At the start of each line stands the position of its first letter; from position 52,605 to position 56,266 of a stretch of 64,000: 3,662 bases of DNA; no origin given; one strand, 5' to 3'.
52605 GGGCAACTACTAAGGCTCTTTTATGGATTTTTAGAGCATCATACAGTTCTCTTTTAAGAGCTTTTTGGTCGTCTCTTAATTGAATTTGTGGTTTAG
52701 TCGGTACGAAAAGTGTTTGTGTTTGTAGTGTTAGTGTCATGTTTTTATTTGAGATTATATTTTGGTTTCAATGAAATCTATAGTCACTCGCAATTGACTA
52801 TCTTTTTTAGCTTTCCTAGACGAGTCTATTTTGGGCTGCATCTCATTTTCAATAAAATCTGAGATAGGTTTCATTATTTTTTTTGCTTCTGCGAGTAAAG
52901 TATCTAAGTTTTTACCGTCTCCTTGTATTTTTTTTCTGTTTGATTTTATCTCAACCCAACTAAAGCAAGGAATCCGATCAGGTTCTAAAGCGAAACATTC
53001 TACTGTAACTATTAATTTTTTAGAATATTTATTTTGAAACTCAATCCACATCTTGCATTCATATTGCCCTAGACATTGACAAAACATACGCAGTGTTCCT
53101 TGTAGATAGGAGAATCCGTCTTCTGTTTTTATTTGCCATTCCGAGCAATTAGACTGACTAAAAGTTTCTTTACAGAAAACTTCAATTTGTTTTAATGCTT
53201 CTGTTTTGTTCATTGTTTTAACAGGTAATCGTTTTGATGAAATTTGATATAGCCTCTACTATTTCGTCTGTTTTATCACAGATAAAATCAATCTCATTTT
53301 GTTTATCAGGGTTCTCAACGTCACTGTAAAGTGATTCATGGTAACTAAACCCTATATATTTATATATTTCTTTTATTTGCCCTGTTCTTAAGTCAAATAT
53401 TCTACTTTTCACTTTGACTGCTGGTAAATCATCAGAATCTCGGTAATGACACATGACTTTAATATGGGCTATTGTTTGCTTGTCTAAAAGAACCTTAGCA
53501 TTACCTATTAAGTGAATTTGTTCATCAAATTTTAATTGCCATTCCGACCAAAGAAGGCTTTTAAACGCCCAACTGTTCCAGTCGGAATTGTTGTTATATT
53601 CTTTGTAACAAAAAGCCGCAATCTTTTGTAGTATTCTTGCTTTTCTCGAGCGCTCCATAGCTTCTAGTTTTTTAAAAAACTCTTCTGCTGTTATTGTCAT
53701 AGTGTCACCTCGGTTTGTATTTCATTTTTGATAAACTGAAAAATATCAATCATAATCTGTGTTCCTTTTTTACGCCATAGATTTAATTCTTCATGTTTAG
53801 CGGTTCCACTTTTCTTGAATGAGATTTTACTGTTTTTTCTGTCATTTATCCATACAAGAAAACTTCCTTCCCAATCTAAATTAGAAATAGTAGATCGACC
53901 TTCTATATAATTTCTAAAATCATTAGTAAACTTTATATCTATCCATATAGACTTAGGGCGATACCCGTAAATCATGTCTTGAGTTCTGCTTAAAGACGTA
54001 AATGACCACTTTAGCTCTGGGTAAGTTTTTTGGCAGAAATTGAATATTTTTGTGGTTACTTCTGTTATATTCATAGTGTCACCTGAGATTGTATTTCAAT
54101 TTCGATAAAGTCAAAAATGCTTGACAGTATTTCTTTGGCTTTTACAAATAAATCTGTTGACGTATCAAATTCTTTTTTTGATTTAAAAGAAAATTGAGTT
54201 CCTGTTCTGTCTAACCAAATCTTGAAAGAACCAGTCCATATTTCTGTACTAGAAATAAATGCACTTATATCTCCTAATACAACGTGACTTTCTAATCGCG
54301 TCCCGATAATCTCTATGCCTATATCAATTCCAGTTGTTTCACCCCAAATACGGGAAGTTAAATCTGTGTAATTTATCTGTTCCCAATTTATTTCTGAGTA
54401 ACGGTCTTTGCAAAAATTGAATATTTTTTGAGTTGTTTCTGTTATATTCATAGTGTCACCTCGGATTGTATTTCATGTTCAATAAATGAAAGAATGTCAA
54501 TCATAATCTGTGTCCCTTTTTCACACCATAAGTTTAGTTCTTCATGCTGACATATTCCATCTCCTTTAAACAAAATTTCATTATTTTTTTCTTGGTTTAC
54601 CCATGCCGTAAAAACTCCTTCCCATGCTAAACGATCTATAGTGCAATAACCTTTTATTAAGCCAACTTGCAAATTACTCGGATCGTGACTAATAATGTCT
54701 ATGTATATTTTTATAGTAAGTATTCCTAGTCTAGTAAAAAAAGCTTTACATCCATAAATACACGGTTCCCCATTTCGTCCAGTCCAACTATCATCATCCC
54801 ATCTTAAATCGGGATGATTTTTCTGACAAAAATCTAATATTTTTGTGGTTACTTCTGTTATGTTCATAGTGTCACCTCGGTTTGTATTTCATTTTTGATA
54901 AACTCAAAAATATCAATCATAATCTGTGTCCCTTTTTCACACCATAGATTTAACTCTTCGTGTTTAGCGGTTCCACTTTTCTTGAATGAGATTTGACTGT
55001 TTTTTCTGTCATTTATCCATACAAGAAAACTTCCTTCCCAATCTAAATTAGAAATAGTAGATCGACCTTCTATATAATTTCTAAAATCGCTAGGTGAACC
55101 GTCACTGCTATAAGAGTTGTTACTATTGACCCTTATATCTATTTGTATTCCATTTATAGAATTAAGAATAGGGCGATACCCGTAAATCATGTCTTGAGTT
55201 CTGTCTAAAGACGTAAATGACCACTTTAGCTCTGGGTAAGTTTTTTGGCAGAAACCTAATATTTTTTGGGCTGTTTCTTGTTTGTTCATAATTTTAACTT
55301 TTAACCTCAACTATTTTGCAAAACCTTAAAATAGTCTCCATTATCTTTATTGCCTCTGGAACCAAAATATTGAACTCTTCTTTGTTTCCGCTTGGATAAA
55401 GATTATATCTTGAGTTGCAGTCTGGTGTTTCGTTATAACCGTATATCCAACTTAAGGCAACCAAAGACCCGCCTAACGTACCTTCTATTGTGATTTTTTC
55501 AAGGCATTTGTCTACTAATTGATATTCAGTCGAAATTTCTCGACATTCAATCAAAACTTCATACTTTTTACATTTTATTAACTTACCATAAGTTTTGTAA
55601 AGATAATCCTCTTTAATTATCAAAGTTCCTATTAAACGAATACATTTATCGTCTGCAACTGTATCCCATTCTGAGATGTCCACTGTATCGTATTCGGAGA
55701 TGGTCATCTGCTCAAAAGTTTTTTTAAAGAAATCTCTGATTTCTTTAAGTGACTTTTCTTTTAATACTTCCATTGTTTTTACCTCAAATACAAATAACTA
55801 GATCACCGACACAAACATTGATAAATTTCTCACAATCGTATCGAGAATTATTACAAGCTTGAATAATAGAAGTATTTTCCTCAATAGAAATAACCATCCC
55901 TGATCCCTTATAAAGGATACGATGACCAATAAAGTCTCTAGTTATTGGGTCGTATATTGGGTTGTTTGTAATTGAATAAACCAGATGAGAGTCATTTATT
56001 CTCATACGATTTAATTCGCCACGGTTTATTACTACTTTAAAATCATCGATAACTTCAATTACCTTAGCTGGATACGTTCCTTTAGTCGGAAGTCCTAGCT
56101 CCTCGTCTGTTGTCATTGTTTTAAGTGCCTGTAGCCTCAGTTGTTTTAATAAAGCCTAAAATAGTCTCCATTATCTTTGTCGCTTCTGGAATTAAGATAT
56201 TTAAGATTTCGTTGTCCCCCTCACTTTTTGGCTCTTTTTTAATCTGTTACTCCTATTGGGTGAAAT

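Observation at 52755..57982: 5.2 kb tandem array of 11 intact plus 1 truncated diversified small paralogues between the helicase and the primase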

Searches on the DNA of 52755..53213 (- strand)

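Call 93: search_dna_similar(query=L013:1-9000:+, collection=phages, mode=near, max_rows=8)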
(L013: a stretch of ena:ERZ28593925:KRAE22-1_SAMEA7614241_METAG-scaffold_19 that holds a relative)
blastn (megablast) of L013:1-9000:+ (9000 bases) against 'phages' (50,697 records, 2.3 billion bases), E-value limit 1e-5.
Records with a match: 9; places in all: 16; records where one place covers at least 80% of the query: 0.
Best place of each record, by identity: 95-99% 9.
By first word of the organism name: Microcystis 8; Cyanophage 1.
By host as written in the record: Microcystis aeruginosa FACHB524 4; Microcystis aeruginosa 2; - 2; Cyanobacteria 1.
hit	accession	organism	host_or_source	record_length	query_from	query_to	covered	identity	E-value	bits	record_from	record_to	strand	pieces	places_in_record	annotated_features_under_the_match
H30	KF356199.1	Microcystis phage MaMV-DC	Microcystis aeruginosa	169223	1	9000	75%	97.4%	0e+0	11531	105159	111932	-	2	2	putative tail protein | hypothetical protein (x3) | putative lysine/ornithine N-monooxygenase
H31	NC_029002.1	Microcystis phage MaMV-DC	Microcystis aeruginosa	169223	1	9000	75%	97.4%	0e+0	11531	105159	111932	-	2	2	putative tail protein | hypothetical protein (x2) | putative lysine/ornithine N-monooxygenase | virion structural protein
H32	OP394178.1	Cyanophage MaMV-DH01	Cyanobacteria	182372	1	9000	75%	96.7%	0e+0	11265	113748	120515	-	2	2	tail protein | hypothetical protein (x3) | lysine/ornithine N-monooxygenase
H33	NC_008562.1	Microcystis phage LMM01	-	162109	1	9000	75%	96.6%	0e+0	11255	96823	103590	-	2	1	hypothetical protein (x3) | putative lysine/ornithine N-monooxygenase | virion structural protein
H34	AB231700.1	Microcystis phage LMM01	-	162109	1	9000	75%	96.6%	0e+0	11255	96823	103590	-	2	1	hypothetical protein (x4) | putative lysine/ornithine N-monooxygenase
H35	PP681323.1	Microcystis phage MaMV-DL01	Microcystis aeruginosa FACHB524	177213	1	8976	75%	96.7%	0e+0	11227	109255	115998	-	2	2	hypothetical protein (x5)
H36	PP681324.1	Microcystis phage MaMV-DL02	Microcystis aeruginosa FACHB524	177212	1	8976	75%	96.7%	0e+0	11227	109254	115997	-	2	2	hypothetical protein (x5)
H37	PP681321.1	Microcystis phage MaMV-CH01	Microcystis aeruginosa FACHB524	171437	1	8976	75%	96.6%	0e+0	11211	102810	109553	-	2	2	hypothetical protein (x5)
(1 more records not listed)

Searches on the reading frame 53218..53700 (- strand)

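Call 4: search_protein_families(library=pfam, max_evalue=1, proteins=[window:53218-53700:-])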
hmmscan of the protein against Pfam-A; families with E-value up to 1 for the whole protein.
window:53218-53700:- (160 aa): 0 families

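Call 5: search_protein_families(library=phrogs, max_evalue=1, proteins=[window:53218-53700:-])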
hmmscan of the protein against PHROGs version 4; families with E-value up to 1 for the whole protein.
window:53218-53700:- (160 aa): 1 family
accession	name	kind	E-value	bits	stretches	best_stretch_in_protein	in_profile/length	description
phrog_30485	-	unknown function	0.29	12.2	1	117-149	44-76/89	-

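Call 18: search_protein_families(library=padloc, max_evalue=1, proteins=[window:53218-53700:-])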
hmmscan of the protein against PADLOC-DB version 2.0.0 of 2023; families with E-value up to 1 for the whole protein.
window:53218-53700:- (160 aa): 0 families

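Call 89: search_protein_families(library=ncbifam, max_evalue=1, proteins=[window:53218-53700:-])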
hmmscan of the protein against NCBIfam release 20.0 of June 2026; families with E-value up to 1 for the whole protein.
window:53218-53700:- (160 aa): 0 families

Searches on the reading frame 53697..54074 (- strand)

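Call 4: search_protein_families(library=pfam, max_evalue=1, proteins=[window:53697-54074:-])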
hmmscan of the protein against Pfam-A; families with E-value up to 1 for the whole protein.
window:53697-54074:- (125 aa): 1 family
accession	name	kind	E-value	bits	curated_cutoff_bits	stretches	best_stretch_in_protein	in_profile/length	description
PF09793.14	AD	-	0.32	11.4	23.4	0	2-25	29-52/90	Anticodon-binding domain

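Call 5: search_protein_families(library=phrogs, max_evalue=1, proteins=[window:53697-54074:-])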
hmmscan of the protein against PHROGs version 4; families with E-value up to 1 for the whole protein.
window:53697-54074:- (125 aa): 1 family
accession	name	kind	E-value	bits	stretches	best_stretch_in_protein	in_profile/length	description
phrog_18953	-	tail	0.077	13.7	1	2-85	2-85/217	tail protein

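Call 18: search_protein_families(library=padloc, max_evalue=1, proteins=[window:53697-54074:-])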
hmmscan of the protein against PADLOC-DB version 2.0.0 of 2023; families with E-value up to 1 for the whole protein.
window:53697-54074:- (125 aa): 0 families

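Call 89: search_protein_families(library=ncbifam, max_evalue=1, proteins=[window:53697-54074:-])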
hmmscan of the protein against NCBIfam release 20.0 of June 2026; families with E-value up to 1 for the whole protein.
window:53697-54074:- (125 aa): 0 families

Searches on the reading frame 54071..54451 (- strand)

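Call 4: search_protein_families(library=pfam, max_evalue=1, proteins=[window:54071-54451:-])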
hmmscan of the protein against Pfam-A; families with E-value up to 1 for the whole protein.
window:54071-54451:- (126 aa): 0 families

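Call 5: search_protein_families(library=phrogs, max_evalue=1, proteins=[window:54071-54451:-])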
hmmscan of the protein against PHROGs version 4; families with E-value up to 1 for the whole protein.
window:54071-54451:- (126 aa): 3 families
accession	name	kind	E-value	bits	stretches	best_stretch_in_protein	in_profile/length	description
phrog_2502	-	unknown function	0.03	15.3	1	74-118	22-67/134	-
phrog_4100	-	unknown function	0.044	14.9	1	101-124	53-76/79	-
phrog_13886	-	unknown function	0.18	13.2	1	85-116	14-44/95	-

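Call 18: search_protein_families(library=padloc, max_evalue=1, proteins=[window:54071-54451:-])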
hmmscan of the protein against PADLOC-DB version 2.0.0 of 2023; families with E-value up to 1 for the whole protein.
window:54071-54451:- (126 aa): 0 families

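Call 89: search_protein_families(library=ncbifam, max_evalue=1, proteins=[window:54071-54451:-])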
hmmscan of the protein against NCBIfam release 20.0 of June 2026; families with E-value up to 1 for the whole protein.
window:54071-54451:- (126 aa): 1 family
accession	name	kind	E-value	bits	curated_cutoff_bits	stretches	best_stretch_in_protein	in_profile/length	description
NF041009.1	cell_div_CdvB3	equivalog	0.061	13.1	170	1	15-67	42-94/164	cell division protein CdvB3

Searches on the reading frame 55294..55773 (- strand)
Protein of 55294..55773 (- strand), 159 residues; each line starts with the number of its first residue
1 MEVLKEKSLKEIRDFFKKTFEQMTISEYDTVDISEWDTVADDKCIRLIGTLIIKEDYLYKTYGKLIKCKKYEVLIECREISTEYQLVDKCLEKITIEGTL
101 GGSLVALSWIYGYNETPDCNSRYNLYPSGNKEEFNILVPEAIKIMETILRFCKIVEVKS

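Call 4: search_protein_families(library=pfam, max_evalue=1, proteins=[window:55294-55773:-])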
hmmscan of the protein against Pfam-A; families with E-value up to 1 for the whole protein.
window:55294-55773:- (159 aa): 1 family
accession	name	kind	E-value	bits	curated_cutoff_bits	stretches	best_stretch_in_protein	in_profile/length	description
PF14182.11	YgaB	-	0.13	13.1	27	0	5-23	52-70/77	YgaB-like protein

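Call 5: search_protein_families(library=phrogs, max_evalue=1, proteins=[window:55294-55773:-])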
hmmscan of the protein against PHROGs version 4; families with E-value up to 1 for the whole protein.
window:55294-55773:- (159 aa): 1 family
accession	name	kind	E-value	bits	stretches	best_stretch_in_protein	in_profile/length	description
phrog_11367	-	unknown function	0.19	13.3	1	4-37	35-68/78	-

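Call 18: search_protein_families(library=padloc, max_evalue=1, proteins=[window:55294-55773:-])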
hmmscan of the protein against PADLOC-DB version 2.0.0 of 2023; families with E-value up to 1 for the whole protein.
window:55294-55773:- (159 aa): 0 families

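Call 74: find_homologous_proteins(query=window:55294-55773:-, max_evalue=0.001)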
Query window:55294-55773:- (159 aa): 53 proteins with E <= 0.001 among 78 candidates.
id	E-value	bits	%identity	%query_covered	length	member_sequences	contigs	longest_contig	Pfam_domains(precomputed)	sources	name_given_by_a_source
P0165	4.0e-99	347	100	100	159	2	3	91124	-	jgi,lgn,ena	-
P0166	6.8e-81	288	89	100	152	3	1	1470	-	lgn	-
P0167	1.4e-77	277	85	99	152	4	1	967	-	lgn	-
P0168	4.4e-77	275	86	100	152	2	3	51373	-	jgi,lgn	jgi:hypothetical protein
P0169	9.6e-77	274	81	99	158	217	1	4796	-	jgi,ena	jgi:hypothetical protein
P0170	5.2e-76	272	84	100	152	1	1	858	-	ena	-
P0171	8.4e-76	271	83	100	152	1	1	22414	-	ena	-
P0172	2.4e-75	270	82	99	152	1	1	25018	-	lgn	-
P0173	1.2e-74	267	83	93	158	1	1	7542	-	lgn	-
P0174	9.7e-74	264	84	100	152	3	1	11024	-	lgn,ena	-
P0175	3.0e-73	263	86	94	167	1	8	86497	-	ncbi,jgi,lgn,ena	jgi:hypothetical protein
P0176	3.4e-73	263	82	100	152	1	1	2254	-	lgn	-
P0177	4.8e-72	259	82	100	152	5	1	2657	-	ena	-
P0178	8.0e-72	258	81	100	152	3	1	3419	-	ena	-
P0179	1.9e-71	257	84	94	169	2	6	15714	-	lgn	-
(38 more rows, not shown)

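Call 81: predict_structure(alignment_id=A10)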
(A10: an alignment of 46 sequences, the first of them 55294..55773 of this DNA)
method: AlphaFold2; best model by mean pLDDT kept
length: 159 residues; sequences in the alignment: 46
mean_pLDDT: 62.0   pTM: 0.60
mean pLDDT of the five models: 62.0, 60.7, 58.5, 56.1, 55.3
residues with pLDDT >= 90: 0; 70-90: 40; 50-70: 93; < 50: 26
segments of 3 or more residues with pLDDT < 50: 1-4, 80-88, 113-119, 157-159
pLDDT, mean of each block of 10 residues (from residue 1): 54 64 53 59 65 64 67 63 43 74 76 48 60 74 73 54
secondary structure, 60 per line:
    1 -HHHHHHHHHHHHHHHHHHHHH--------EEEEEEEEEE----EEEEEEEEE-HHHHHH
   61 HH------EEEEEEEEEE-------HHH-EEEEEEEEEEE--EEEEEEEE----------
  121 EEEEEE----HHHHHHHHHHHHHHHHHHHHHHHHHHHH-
elements in order: H2-22 E31-40 E45-53 H55-62 E69-78 E90-100 E103-110 E121-126 H131-158
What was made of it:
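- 55294..55773 (-): P7, 159 aa, remote member (type in 41 loci, including MaMV-DH01 gene 157). Model pLDDT 62 with the same helix, six strands, helix order (call 81).
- Checked: The P7 model has the same helix, six strands, helix order (call 81).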

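Call 83: fold_search(model_id=the predicted structure, library=viral)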
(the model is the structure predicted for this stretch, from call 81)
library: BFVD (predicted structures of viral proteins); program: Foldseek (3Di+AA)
matches with E <= 10: 930; with E <= 0.001: 1
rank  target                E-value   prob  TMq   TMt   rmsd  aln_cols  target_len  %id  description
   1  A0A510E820            2.5e-16  1.00  0.76  0.72   3.5       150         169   78  (no name in the UniProt tables at hand)
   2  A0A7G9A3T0            1.4e-02  0.99  0.49  0.48   7.0       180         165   22  Uncharacterized protein [Bacteriophage sp.]
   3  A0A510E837            3.0e-02  0.82  0.30  0.33  18.1       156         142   10  (no name in the UniProt tables at hand)
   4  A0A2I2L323            5.1e-02  0.75  0.33  0.36  16.1       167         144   13  Uncharacterized protein [Orpheovirus IHUMI-LCC2]
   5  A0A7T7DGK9            6.4e-02  0.10  0.16  0.11  19.6       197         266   10  (no name in the UniProt tables at hand)
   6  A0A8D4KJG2            8.9e-02  0.69  0.28  0.22   6.7       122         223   12  (no name in the UniProt tables at hand)
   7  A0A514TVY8            9.4e-02  0.38  0.25  0.26  11.9       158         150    9  Uncharacterized protein [Aeromonas phage D6]
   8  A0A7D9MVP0            9.4e-02  0.21  0.17  0.22  15.1       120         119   10  Non-structural protein NS-S [Enseada virus]
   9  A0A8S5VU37            1.0e-01  0.95  0.37  0.53   9.7       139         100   11  Uncharacterized protein [Ackermannviridae sp.]
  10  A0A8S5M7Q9            1.0e-01  0.06  0.12  0.07  20.1       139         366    9  PIN like domain [Siphoviridae sp. ctPAi1]
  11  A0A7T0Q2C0            1.1e-01  0.23  0.18  0.10  15.3       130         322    5  Tail fiber protein [Escherichia phage ES17]
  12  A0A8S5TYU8            1.2e-01  0.54  0.30  0.36  13.8       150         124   12  Uncharacterized protein [Siphoviridae sp. ctnPP24]
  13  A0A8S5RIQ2            1.2e-01  0.60  0.26  0.23  15.9       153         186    8  Uncharacterized protein [virus sp. ctHG14]
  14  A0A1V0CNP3            1.3e-01  0.63  0.33  0.28  15.2       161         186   11  (no name in the UniProt tables at hand)
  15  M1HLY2                1.5e-01  0.94  0.39  0.53   6.6       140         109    8  (no name in the UniProt tables at hand)
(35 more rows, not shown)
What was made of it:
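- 55294..55773 (-): The Foldseek link to the family is inconclusive (call 83).
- On This orphan family itself (membership of P1, P2, P7): The P7 model has the same order of secondary-structure elements but pLDDT 62, and TM 0.3 to a family member (calls 81, 83).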

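Call 89: search_protein_families(library=ncbifam, max_evalue=1, proteins=[window:55294-55773:-])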
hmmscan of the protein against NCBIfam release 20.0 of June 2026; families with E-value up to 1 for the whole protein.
window:55294-55773:- (159 aa): 0 families

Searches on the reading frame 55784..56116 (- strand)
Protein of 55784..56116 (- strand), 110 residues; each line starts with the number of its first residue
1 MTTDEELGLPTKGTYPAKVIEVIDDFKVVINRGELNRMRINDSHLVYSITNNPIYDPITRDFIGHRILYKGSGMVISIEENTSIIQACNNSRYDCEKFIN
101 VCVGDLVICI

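Call 18: search_protein_families(library=padloc, max_evalue=1, proteins=[window:55784-56116:-])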
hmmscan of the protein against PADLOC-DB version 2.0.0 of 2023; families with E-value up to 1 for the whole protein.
window:55784-56116:- (110 aa): 0 families

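Call 31: search_protein_families(library=pfam, max_evalue=1, proteins=[window:55784-56116:-])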
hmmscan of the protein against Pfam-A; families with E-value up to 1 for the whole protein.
window:55784-56116:- (110 aa): 0 families

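Call 54: search_protein_families(library=phrogs, max_evalue=1, proteins=[window:55784-56116:-])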
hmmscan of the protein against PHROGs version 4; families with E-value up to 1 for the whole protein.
window:55784-56116:- (110 aa): 1 family
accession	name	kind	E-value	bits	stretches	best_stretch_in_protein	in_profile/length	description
phrog_32983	-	unknown function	0.12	12.4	1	45-92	239-285/318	-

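Call 55: search_solved_structures(query=window:55784-56116:-, max_evalue=10)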
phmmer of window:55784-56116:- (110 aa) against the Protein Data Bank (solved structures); distinct sequences matched with E-value up to 10: 2.
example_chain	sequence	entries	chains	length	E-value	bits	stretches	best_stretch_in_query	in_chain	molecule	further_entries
6qrq_B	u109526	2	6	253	1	12.4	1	9-71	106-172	Oxygen-binding diiron protein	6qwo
7c9j_A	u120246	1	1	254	1.3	12.1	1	51-92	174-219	Protein-glutamine gamma-glutamyltransferase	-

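Call 66: find_homologous_proteins(query=window:55784-56116:-, max_evalue=0.001)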
Query window:55784-56116:- (110 aa): 19 proteins with E <= 0.001 among 21 candidates.
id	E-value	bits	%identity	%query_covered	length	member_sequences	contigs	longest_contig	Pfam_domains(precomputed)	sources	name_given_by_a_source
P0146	2.8e-64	232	95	100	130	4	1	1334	-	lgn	-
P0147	1.5e-62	226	93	100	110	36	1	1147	-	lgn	-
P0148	7.9e-60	217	89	100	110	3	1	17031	-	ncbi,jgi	jgi:hypothetical protein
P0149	9.0e-60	217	89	100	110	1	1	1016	-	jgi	jgi:hypothetical protein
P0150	5.7e-59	214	88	100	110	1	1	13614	-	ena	-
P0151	8.8e-59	214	88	100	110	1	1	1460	-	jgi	jgi:hypothetical protein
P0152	1.6e-56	207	85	100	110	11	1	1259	-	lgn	-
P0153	1.5e-55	203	85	100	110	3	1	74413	-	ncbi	ncbi:MAG: hypothetical protein ACK5SY_00780 [bacterium]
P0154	9.5e-55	201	85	100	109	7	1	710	-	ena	-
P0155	1.6e-54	200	83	100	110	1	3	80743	-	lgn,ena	-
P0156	1.8e-54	200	85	100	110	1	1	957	-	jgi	jgi:hypothetical protein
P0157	6.9e-54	198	85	100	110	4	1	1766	-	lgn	-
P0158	6.1e-48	179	76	100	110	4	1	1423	-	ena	-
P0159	6.5e-42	160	90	73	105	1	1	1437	-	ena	-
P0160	4.8e-41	157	87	79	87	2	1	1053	-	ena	-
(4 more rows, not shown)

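Call 89: search_protein_families(library=ncbifam, max_evalue=1, proteins=[window:55784-56116:-])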
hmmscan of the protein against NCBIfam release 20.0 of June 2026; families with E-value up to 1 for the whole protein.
window:55784-56116:- (110 aa): 1 family
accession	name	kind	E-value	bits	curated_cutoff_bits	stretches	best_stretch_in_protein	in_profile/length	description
NF047895.1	CuResCopI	equivalog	0.19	11.5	200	1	2-30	50-80/176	copper-resistant cuproprotein CopI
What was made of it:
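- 55784..56116 (-): Gene X, 110 aa. Unrelated orphan, but a conserved component of the array, always directly upstream of the P7 type. No family or PDB sequence hit (calls 18, 31, 54, 55, 89).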
